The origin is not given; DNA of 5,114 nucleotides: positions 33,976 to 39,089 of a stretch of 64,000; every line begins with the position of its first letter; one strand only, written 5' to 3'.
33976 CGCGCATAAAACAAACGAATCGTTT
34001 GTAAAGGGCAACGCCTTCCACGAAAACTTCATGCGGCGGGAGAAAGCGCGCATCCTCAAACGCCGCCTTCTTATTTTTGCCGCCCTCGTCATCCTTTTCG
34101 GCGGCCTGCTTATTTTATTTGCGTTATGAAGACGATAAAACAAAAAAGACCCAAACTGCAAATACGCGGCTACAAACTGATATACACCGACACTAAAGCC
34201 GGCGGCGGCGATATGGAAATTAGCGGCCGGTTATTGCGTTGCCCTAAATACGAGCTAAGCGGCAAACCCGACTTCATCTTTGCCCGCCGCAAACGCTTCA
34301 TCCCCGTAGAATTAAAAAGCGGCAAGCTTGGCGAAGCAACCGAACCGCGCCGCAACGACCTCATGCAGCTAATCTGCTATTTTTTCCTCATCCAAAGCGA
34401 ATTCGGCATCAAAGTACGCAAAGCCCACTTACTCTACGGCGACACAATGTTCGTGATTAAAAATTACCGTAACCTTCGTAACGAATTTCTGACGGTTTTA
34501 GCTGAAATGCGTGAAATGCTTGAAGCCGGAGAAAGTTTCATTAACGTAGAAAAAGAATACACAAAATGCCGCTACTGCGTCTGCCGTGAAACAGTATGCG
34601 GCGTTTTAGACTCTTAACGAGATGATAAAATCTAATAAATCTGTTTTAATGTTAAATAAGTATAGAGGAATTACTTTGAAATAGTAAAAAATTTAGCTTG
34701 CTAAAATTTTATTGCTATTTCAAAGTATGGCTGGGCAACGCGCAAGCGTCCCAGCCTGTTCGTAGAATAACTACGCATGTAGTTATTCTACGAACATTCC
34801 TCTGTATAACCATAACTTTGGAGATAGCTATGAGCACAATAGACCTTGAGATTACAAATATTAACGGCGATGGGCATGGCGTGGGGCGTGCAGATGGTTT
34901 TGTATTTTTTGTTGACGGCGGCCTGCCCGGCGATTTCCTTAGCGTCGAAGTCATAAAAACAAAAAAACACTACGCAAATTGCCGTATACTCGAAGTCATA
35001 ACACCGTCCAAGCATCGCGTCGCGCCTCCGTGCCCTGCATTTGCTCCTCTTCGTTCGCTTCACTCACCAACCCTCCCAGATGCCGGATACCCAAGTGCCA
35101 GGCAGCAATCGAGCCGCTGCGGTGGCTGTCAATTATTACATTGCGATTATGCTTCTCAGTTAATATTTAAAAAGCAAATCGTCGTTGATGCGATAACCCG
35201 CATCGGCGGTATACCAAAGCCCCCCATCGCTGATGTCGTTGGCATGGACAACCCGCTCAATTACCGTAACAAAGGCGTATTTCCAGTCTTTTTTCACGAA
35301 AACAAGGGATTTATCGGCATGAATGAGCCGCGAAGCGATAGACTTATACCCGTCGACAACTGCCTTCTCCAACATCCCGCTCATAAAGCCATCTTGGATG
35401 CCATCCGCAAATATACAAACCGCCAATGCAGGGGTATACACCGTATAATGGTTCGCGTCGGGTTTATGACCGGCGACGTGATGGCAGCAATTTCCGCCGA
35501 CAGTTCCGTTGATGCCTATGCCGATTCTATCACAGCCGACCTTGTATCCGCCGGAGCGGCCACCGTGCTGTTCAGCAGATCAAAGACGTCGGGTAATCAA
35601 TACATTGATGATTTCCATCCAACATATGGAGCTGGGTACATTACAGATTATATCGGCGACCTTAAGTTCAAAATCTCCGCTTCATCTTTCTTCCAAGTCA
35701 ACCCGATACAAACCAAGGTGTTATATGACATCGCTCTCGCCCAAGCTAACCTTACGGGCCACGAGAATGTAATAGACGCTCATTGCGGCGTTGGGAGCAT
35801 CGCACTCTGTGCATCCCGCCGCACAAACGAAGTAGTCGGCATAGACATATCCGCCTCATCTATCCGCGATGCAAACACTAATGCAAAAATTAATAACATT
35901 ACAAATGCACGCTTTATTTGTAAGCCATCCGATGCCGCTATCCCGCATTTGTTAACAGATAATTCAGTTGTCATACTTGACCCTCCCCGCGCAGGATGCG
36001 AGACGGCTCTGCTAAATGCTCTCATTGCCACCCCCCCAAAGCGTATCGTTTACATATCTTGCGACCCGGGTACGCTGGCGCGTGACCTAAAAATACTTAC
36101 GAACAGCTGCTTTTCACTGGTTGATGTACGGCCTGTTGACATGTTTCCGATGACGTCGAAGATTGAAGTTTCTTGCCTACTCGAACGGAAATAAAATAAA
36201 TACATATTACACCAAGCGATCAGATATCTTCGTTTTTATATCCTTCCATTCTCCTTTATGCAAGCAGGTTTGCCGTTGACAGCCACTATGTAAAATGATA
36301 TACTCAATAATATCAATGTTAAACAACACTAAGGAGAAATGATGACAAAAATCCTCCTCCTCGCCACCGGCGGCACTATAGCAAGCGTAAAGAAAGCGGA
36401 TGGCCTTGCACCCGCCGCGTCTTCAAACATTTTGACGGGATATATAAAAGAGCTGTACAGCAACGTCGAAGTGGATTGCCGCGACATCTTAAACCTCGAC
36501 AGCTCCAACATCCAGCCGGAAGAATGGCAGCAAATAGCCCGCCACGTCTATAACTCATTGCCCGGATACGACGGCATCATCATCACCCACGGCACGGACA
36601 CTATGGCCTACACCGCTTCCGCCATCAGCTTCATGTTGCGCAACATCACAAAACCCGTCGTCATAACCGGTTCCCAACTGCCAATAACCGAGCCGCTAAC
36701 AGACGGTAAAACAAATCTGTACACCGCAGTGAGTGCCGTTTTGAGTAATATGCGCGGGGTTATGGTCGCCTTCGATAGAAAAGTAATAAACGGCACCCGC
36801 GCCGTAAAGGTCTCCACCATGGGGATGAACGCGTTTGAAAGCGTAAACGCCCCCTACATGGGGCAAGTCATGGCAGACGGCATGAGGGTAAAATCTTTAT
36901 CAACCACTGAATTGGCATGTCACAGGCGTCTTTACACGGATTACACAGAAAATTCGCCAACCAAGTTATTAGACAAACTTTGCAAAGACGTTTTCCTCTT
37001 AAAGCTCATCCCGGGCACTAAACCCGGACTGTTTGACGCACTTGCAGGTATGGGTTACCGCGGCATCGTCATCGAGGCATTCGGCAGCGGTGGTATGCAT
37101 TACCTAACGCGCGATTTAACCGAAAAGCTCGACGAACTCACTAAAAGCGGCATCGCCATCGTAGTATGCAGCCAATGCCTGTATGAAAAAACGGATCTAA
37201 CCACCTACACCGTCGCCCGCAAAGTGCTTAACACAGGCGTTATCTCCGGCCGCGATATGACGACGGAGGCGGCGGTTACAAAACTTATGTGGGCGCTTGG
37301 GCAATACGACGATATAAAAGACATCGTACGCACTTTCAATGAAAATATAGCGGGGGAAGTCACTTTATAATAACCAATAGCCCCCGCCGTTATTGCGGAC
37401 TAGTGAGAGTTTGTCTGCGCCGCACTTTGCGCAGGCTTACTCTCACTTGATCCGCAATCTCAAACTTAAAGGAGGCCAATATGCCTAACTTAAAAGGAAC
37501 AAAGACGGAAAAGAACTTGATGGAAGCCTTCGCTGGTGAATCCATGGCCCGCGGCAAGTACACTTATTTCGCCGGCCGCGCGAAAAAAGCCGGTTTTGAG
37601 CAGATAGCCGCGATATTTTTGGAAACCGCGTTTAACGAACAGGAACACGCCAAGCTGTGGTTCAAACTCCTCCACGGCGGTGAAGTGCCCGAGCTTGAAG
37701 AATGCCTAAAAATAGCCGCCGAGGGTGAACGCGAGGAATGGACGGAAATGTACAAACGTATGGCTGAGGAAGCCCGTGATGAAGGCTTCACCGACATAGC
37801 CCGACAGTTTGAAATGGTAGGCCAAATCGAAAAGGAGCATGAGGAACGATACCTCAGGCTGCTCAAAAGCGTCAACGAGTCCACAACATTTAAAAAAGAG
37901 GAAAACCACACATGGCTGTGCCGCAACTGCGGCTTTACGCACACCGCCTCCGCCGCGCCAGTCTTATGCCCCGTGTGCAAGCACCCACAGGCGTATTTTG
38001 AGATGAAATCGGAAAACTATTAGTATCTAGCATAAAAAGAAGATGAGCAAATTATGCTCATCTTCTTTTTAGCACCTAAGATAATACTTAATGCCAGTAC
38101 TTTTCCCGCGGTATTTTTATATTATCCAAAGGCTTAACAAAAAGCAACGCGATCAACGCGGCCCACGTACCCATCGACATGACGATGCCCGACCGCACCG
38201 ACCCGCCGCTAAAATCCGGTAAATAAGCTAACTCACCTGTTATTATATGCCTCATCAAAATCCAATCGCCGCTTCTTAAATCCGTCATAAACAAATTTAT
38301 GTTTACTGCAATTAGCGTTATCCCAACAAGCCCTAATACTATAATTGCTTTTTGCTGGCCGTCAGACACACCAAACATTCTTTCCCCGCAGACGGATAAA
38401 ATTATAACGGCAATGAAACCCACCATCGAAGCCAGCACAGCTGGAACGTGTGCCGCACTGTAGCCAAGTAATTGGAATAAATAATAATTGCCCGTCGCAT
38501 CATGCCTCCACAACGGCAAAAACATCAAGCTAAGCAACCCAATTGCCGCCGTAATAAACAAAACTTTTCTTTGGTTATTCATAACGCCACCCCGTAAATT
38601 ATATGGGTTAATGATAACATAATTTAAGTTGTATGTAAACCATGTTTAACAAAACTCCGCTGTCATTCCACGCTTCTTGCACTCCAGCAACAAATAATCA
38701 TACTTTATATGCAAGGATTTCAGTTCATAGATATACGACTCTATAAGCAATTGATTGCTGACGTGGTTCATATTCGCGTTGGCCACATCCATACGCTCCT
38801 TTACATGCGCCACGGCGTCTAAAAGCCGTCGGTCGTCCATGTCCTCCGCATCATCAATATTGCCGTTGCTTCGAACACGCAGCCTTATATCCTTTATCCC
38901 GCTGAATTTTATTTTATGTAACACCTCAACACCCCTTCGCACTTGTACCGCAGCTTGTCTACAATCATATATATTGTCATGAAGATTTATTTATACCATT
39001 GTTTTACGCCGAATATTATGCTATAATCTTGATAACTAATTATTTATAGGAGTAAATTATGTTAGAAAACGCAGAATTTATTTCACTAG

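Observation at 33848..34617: Cas4-like Fe-S PD-(D/E)xK nuclease encoded as two overlapping ORFs next to yhaM, with no CRISPR array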

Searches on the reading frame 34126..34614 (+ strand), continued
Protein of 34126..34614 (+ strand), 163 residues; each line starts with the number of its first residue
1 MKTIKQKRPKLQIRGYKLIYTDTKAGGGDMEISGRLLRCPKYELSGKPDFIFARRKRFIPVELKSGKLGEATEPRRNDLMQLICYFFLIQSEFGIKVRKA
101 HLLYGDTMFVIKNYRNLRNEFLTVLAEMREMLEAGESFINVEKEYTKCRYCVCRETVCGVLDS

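Call 81: search_dna_similar(query=window:34126-34614:+, collection=plasmids, mode=protein, max_evalue=0.001, max_rows=8)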
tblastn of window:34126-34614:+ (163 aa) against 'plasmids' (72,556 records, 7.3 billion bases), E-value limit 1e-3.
Records with a match: 3; places in all: 3; records where one place covers at least 80% of the query: 0.
Best place of each record, by identity: <60% 3.
By first word of the organism name: Bacillus 3.
By predicted mobility (MOB-suite, as given by PLSDB): non-mobilizable 3.
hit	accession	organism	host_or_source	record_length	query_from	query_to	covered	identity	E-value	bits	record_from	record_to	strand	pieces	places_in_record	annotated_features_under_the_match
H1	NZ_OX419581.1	Bacillus subtilis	garden soil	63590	17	135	73%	31.7%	6e-7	55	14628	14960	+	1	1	Dna2/Cas4 domain-containing protein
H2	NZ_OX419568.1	Bacillus subtilis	garden soil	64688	17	136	74%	30.6%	5e-7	55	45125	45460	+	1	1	Dna2/Cas4 domain-containing protein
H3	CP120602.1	Bacillus subtilis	cell culture,cornstarch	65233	17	136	74%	30.6%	7e-7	55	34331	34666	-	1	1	Dna2/Cas4 domain-containing protein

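Call 96: predict_structure(alignment_id=A7)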
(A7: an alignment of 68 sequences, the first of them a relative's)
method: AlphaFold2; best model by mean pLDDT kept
length: 281 residues; sequences in the alignment: 68
mean_pLDDT: 89.7   pTM: 0.85
mean pLDDT of the five models: 89.7, 88.4, 88.3, 86.9, 86.1
residues with pLDDT >= 90: 166; 70-90: 106; 50-70: 9; < 50: 0
segments of 3 or more residues with pLDDT < 50: none
pLDDT, mean of each block of 10 residues (from residue 1): 92 96 95 92 79 82 92 87 88 86 85 77 64 91 74 95 96 96 95 97 98 97 95 98 97 93 86 88 75
secondary structure, 60 per line:
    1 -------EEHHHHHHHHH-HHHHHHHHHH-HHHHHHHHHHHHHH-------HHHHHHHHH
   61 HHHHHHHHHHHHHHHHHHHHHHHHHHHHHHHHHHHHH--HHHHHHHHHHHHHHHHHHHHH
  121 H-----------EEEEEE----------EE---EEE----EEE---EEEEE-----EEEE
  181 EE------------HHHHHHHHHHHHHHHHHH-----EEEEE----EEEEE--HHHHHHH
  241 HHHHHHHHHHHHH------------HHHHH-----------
elements in order: H10-18 H20-29 H31-44 H52-97 H100-121 E133-138 E154-156 E161-163 E167-171 E177-182 H195-212 E218-222 E227-231 H234-253 H266-270

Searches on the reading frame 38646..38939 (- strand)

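Call 84: search_protein_families(library=pfam, proteins=[window:38646-38939:-], max_evalue=0.0001)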
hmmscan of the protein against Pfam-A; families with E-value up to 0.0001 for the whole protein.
window:38646-38939:- (97 aa): 1 family
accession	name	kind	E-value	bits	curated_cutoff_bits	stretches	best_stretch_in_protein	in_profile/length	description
PF10704.14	DUF2508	-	1.4e-11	44.9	22.5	1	35-93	14-70/71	Protein of unknown function (DUF2508)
